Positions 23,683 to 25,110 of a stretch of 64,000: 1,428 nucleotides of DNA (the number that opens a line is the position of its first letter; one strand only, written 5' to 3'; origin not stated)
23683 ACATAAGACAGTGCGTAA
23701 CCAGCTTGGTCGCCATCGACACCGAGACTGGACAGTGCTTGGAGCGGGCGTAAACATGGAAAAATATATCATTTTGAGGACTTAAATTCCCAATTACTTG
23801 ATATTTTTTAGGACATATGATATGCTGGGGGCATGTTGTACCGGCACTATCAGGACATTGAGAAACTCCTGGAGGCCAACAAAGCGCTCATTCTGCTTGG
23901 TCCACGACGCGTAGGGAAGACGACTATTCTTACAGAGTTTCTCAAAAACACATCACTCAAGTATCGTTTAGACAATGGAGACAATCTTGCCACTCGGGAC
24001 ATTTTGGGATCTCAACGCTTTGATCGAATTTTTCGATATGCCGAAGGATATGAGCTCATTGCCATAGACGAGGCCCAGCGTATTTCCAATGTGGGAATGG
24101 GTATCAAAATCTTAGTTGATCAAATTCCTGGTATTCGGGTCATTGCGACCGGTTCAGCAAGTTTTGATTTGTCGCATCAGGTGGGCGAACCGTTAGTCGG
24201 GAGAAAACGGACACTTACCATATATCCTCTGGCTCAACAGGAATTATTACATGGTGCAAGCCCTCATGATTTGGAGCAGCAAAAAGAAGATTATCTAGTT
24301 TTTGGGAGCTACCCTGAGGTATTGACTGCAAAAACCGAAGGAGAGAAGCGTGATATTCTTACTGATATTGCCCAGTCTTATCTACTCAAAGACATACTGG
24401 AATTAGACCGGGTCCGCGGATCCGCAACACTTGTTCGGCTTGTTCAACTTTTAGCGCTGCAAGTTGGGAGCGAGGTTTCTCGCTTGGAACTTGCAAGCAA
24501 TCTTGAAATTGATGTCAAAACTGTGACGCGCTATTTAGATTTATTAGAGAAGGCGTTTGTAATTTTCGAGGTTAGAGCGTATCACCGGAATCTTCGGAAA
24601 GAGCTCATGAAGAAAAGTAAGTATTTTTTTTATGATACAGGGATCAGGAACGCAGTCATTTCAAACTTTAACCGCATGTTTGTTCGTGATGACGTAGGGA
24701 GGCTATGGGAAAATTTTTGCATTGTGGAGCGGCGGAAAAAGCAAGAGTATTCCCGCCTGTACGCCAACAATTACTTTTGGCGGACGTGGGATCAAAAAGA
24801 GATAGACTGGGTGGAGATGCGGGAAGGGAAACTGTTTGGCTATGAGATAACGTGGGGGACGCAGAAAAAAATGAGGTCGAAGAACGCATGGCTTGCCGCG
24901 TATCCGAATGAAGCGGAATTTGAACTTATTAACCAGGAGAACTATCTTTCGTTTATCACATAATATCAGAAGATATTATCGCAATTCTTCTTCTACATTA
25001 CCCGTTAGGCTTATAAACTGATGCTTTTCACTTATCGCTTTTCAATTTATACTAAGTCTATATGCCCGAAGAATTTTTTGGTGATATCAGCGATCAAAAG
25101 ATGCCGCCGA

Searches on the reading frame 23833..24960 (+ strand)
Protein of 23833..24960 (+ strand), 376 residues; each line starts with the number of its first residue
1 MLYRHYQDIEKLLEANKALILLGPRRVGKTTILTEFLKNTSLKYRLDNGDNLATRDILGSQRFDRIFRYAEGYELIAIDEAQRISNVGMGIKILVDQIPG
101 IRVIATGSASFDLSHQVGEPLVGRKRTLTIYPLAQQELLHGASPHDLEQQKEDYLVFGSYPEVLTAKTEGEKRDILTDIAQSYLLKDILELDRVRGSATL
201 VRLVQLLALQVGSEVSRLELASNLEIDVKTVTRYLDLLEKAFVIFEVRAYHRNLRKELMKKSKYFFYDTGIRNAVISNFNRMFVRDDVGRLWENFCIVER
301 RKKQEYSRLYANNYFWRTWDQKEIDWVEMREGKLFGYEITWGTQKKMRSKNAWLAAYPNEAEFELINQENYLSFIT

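Call 4: search_protein_families(library=pfam, proteins=[window:23833-24960:+], max_evalue=1)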
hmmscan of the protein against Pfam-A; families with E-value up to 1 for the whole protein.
window:23833-24960:+ (376 aa): 10 families
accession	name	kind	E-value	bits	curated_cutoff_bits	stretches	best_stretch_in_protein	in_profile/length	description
PF13635.12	DUF4143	-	5.6e-38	130.6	28.1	1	186-341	2-159/160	Domain of unknown function (DUF4143)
PF13173.12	AAA_14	-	1.1e-25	90.5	27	1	16-139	2-129/129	AAA domain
PF01637.24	ATPase_2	-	0.0024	18.2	33.2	1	7-46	9-51/225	ATPase domain predominantly from Archaea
PF20720.3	nSTAND3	-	0.0026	17.9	27.2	1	5-39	6-40/155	Novel STAND NTPase 3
PF08279.18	HTH_11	-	0.0089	16.3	25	1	211-245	12-46/55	HTH domain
PF13401.12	AAA_22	-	0.015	16.1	27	0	17-39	6-28/130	AAA domain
PF08477.19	Roc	-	0.044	14.4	27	1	19-41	2-24/119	Ras of Complex, Roc, domain of DAPkinase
PF13412.12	HTH_24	-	0.11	12.5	21.9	1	207-241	10-44/48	Winged helix-turn-helix DNA-binding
PF00004.35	AAA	-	0.12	13.2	21.2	1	19-86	1-71/131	ATPase family associated with various cellular activities (AAA)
PF12775.13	AAA_7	-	0.2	11.6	25.8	1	9-41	26-58/181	P-loop containing dynein motor region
